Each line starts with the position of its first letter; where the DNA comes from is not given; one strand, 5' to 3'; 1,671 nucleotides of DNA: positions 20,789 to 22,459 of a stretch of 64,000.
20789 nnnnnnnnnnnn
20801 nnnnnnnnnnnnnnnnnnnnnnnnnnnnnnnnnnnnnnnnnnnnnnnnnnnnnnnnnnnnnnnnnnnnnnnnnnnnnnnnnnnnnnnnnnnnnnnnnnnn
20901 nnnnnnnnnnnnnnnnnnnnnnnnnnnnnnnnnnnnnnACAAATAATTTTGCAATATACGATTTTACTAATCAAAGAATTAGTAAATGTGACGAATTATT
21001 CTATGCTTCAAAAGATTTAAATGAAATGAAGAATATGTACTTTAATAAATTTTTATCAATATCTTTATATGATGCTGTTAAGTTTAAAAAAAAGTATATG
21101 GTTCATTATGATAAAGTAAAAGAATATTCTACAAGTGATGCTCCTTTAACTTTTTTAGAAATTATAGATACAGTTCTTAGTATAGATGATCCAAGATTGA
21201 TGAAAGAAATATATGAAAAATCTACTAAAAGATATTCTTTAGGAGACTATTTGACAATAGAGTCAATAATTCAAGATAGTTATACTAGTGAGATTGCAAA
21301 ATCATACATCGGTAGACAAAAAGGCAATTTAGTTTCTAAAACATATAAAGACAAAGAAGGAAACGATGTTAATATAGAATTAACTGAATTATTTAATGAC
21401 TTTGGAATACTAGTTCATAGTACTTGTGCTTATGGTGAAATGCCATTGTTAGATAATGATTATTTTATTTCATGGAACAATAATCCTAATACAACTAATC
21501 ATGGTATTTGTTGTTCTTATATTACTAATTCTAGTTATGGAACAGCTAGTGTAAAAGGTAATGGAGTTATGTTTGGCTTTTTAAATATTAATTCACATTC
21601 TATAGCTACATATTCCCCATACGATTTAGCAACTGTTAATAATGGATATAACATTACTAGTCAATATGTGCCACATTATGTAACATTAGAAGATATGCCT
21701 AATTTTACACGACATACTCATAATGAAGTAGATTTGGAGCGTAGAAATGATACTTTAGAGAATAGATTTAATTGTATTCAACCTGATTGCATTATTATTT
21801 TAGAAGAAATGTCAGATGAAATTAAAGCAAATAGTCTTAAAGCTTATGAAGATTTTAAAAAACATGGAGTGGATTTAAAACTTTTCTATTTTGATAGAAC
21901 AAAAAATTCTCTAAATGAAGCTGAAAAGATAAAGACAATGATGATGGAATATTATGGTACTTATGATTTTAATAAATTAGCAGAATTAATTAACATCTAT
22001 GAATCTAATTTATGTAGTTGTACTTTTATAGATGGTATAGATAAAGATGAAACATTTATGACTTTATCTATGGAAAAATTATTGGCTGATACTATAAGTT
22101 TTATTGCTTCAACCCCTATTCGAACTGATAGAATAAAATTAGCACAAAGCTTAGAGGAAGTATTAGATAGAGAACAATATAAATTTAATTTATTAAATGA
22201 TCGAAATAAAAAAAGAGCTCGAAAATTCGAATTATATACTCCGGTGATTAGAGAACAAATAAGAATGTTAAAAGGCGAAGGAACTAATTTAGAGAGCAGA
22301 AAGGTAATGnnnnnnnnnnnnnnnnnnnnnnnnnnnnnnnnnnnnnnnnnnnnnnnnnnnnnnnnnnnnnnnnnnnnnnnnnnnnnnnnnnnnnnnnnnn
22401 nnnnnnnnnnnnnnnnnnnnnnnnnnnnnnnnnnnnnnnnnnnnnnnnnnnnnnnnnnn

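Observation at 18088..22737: Orphan two-gene module: 1396-aa cytoplasmic helical-repeat giant with a Cys/His-rich C-terminal domain, coupled to a 131-aa partner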

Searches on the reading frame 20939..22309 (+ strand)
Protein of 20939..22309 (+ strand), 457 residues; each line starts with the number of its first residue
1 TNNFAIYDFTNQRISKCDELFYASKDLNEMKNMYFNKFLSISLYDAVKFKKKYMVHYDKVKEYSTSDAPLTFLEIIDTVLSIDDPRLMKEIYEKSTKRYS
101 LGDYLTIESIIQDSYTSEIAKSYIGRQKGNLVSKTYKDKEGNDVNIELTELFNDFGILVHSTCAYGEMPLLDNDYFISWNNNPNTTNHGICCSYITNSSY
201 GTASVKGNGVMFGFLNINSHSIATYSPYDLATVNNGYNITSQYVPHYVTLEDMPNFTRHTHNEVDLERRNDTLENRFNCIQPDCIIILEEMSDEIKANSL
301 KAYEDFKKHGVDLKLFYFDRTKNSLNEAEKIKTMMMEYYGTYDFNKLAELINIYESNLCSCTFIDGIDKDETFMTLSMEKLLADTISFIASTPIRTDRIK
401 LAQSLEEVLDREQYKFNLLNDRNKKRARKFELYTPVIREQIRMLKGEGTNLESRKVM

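Call 33: search_solved_structures(query=A2, max_evalue=10, show_alignments=2)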
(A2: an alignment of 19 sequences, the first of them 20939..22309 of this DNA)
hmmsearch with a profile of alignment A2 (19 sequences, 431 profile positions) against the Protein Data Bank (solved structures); distinct sequences matched with E-value up to 10: 7.
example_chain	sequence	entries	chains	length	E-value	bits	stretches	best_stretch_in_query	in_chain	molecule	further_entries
1dbp_A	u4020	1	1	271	0.43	12.6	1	220-302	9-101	D-RIBOSE-BINDING PROTEIN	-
4lub_A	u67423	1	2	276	0.44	12.6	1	33-128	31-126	Putative prephenate dehydratase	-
5lr8_A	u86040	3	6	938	0.66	12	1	311-388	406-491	Alpha-1,4 glucan phosphorylase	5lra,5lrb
1drk_A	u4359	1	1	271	1.2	11.2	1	220-302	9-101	D-RIBOSE-BINDING PROTEIN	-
1drj_A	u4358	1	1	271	1.2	11.2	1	220-302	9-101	D-RIBOSE-BINDING PROTEIN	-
1urp_A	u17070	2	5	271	1.2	11.2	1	220-302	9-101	D-RIBOSE-BINDING PROTEIN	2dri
1ba2_A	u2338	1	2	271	2.2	10.3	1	220-302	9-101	D-RIBOSE-BINDING PROTEIN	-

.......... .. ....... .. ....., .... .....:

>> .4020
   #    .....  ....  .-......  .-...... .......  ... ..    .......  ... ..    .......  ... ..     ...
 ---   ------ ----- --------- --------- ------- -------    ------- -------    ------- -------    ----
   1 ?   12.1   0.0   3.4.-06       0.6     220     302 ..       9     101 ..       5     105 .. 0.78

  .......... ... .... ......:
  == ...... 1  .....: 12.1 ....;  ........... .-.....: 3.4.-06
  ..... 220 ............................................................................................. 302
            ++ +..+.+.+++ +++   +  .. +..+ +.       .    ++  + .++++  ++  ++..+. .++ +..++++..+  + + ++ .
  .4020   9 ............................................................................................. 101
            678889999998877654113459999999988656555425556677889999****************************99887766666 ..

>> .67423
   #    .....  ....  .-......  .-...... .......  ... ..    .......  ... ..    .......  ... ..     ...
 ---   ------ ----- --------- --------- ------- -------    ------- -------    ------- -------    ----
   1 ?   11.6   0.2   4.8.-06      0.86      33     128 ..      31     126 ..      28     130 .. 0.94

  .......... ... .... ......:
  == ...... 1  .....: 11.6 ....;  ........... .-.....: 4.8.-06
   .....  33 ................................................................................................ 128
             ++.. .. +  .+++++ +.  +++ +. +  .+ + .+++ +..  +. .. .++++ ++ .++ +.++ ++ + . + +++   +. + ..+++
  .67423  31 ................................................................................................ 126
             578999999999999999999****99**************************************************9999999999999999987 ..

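Call 34: find_homologous_proteins(query=A2, max_evalue=0.001)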
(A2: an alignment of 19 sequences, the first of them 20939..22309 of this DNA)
Query A2 (19 sequences) (457 aa, profile of the alignment): 7 proteins with E <= 0.001 among 6055 candidates.
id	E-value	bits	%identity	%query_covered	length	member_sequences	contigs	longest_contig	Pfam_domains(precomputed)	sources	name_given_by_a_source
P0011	4.7e-148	512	41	96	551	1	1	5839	-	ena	-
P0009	5.0e-145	502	53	87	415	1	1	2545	-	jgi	jgi:hypothetical protein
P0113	3.0e-116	407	26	52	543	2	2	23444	-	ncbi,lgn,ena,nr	ncbi:MAG: hypothetical protein IKM97_01805 [Clostridia bacterium]|nr:hypothetical protein [Clostridi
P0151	6.9e-112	393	43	70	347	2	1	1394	-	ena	-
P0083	4.6e-98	347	27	79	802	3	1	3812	-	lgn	-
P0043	1.8e-85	306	34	66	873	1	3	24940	-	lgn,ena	-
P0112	2.2e-72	262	28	73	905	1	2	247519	-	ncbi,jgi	jgi:hypothetical protein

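Call 40: find_related_loci(query=A3, collection=genome_contigs, flank=10000)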
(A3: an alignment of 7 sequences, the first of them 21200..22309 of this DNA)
Query A3 (370 aa) in genome_contigs; peptide patterns used: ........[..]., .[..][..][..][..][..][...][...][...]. (x = any residue, [..] = any of these).
54 stretches matched a pattern; 37 encode a relative of the query (tblastn E <= 1e-3); 37 distinct loci.
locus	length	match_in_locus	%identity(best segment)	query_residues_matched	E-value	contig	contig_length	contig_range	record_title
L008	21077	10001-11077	57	1-359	1e-141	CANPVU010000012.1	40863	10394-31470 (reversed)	MAG: uncultured Bacilli bacterium isolate Lapin-001__bin42 genome assembly, contig: Lapin-001__NODE_1230_length_40863_co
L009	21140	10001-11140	53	1-370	4e-133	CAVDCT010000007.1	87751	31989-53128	Roseburia sp. AF12-17LB isolate H07620-L1_cleanbin_000017 genome assembly, contig: Spades_H07620-L1_contig_172, whole ge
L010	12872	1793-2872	49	1-360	3e-120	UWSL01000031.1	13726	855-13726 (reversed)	uncultured Tenericutes bacterium isolate UMGS1573 genome assembly, contig: NODE_297_length_13726_cov_2.854363, whole gen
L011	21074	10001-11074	45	10-365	2e-99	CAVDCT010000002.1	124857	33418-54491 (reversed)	Roseburia sp. AF12-17LB isolate H07620-L1_cleanbin_000017 genome assembly, contig: Spades_H07620-L1_contig_67, whole gen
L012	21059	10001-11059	38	1-358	2e-75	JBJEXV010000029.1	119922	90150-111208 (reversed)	MAG: Candidatus Coprovivens sp. isolate PUUB64_bin.034 NODE_31_length_119922_cov_17.745735, whole genome shotgun sequenc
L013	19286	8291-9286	36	3-345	6e-55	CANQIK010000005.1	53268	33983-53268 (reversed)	MAG: uncultured Bacilli bacterium isolate Lapin-028__bin3 genome assembly, contig: Lapin-028__NODE_581_length_53268_cov_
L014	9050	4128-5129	32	1-345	1e-50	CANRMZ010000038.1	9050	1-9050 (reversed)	MAG: uncultured Bacilli bacterium isolate Lapin-022__bin33 genome assembly, contig: Lapin-022__NODE_7781_length_9050_cov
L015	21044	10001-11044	35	1-331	3e-49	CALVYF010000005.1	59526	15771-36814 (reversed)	MAG: uncultured Bacilli bacterium isolate BRZ_SL__bin34 genome assembly, contig: BRZ_SL__NODE_627_length_59526_cov_10.77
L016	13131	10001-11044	34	1-331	2e-49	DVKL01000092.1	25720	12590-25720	MAG TPA_asm: Candidatus Faecimonas intestinavium isolate USAMLcec2-12447 USAMLcec2__C149214_L25720_SRR5280393, whole gen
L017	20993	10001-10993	33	7-354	3e-48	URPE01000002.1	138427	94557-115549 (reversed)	uncultured Tenericutes bacterium isolate UMGS1217 genome assembly, contig: NODE_17_length_138427_cov_8.799873, whole gen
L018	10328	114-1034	34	8-330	8e-48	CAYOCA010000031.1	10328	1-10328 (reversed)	MAG TPA_asm: uncultured Muribaculaceae bacterium isolate SRP222994_co1_98 genome assembly, contig: NODE_13709_length_103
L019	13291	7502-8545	33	1-331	2e-47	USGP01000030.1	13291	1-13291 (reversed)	uncultured Tenericutes bacterium isolate UMGS1700 genome assembly, contig: NODE_2275_length_13291_cov_3.914098, whole ge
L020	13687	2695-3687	34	4-345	1e-49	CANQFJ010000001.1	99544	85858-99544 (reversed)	MAG: uncultured Bacilli bacterium isolate Lapin-007__bin8 genome assembly, contig: Lapin-007__NODE_30_length_99544_cov_5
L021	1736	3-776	36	3-270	1e-44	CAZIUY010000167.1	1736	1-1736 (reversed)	MAG TPA_asm: uncultured Muribaculaceae bacterium isolate SRP222994_co1_203 genome assembly, contig: NODE_109915_length_1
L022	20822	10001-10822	35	59-329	4e-43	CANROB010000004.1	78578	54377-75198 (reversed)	MAG: uncultured Bacilli bacterium isolate Lapin-020__bin65 genome assembly, contig: Lapin-020__NODE_257_length_78578_cov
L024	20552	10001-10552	39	67-254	1e-39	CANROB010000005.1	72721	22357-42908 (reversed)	MAG: uncultured Bacilli bacterium isolate Lapin-020__bin65 genome assembly, contig: Lapin-020__NODE_310_length_72721_cov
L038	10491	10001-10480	30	27-181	2e-14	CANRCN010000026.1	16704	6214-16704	MAG: uncultured Bacilli bacterium isolate Lapin-027__bin5 genome assembly, contig: Lapin-027__NODE_3185_length_16704_cov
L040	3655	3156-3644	28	27-181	3e-12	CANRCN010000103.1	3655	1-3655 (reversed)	MAG: uncultured Bacilli bacterium isolate Lapin-027__bin5 genome assembly, contig: Lapin-027__NODE_30299_length_3655_cov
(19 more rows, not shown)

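Call 68: search_protein_families(library=pfam, alignment_id=A2, max_evalue=5)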
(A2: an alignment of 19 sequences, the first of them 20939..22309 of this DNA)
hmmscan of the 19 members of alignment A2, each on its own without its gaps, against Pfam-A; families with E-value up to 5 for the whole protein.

A. member 1, window:20939-22309:+ (457 aa): 1 family
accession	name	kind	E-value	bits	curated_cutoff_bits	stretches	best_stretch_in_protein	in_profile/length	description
PF00578.27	AhpC-TSA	-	0.14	12.6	26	1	403-435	71-103/124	AhpC/TSA family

B. families by the number of members that match (of 19 scanned): 32 families (the first 25 are shown)
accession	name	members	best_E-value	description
PF13090.12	PP_kinase_C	1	0.0014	Polyphosphate kinase C-terminal domain 2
PF22676.1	GalA_N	1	0.0034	Alpha-galactosidase, N-terminal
PF06810.17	Phage_scaffold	1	0.0036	Phage capsid assembly scaffolding protein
PF11285.13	DUF3086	1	0.029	Protein of unknown function (DUF3086)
PF06014.16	YqgQ-like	1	0.048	YqgQ-like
PF21289.3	EDC4_C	1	0.051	Enhancer of mRNA-decapping protein 4, C-terminal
PF18824.6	LPD11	1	0.062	Large polyvalent protein-associated domain 11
PF21120.3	MCM_WH_arc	1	0.062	Archaeal MCM, winged-helix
PF18882.5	DUF5647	1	0.074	Family of unknown function (DUF5647)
PF17901.7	EF-hand_12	1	0.085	EF-hand fold domain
PF21728.3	PADR1_N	1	0.088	PADR1, N-terminal helical domain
PF17760.6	UvrA_inter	1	0.1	UvrA interaction domain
PF07905.16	PucR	1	0.12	Purine catabolism regulatory protein-like family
PF21745.2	PMI1_PMIR1-2_C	1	0.13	PMI1/PMIR1-2, C-terminal domain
PF00578.27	AhpC-TSA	1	0.14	AhpC/TSA family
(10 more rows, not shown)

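Call 86: search_dna_similar(query=window:20939-22309:+, collection=phages, mode=protein, max_evalue=0.001, max_rows=15)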
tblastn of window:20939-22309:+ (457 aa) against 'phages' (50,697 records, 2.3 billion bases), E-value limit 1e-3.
No match.

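Call 87: search_dna_similar(query=window:20939-22309:+, collection=plasmids, mode=protein, max_evalue=0.001, max_rows=15)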
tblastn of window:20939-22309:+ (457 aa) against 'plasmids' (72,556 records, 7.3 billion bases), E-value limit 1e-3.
No match.

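Call 88: find_related_loci(query=A3, collection=viral_contigs, flank=8000)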
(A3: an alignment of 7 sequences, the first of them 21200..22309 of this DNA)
Query A3 (370 aa) in viral_contigs; peptide patterns used: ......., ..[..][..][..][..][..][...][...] (x = any residue, [..] = any of these).
42 stretches matched a pattern, but none encodes a relative of the query by tblastn (E <= 1e-3).

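Call 115: search_protein_families(library=padloc, alignment_id=A11, max_evalue=0.00001)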
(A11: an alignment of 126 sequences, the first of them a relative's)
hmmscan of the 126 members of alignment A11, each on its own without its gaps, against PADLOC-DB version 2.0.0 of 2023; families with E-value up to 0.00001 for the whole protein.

A. member 1, L019:9316-11187:+ (624 aa): 0 families

B. families by the number of members that match (of 126 scanned): 159 families (the first 25 are shown)
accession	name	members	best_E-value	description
PDLC04140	mad8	7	2.3e-35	mads_8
PDLC04135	mad3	4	1.7e-71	mads_3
PDLC03802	RTasHel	2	1.3e-44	DRT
PDLC00132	GajB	2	6.8e-40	UrvD helicase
PDLC00117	GajB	2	9.9e-38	UrvD helicase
PDLC00114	GajB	2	1.1e-36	UrvD helicase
PDLC00103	GajB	2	1.1e-34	UrvD helicase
PDLC00123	GajB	2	5e-34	UrvD helicase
PDLC00130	GajB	2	1.5e-31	UrvD helicase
PDLC00138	GajB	2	2.8e-30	UrvD helicase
PDLC00129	GajB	2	3.6e-29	UrvD helicase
PDLC02806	SspH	2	7.6e-27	SspH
PDLC00112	GajB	2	8e-27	UrvD helicase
PDLC00127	GajB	2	1.5e-26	UrvD helicase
PDLC00122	GajB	2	3.9e-26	UrvD helicase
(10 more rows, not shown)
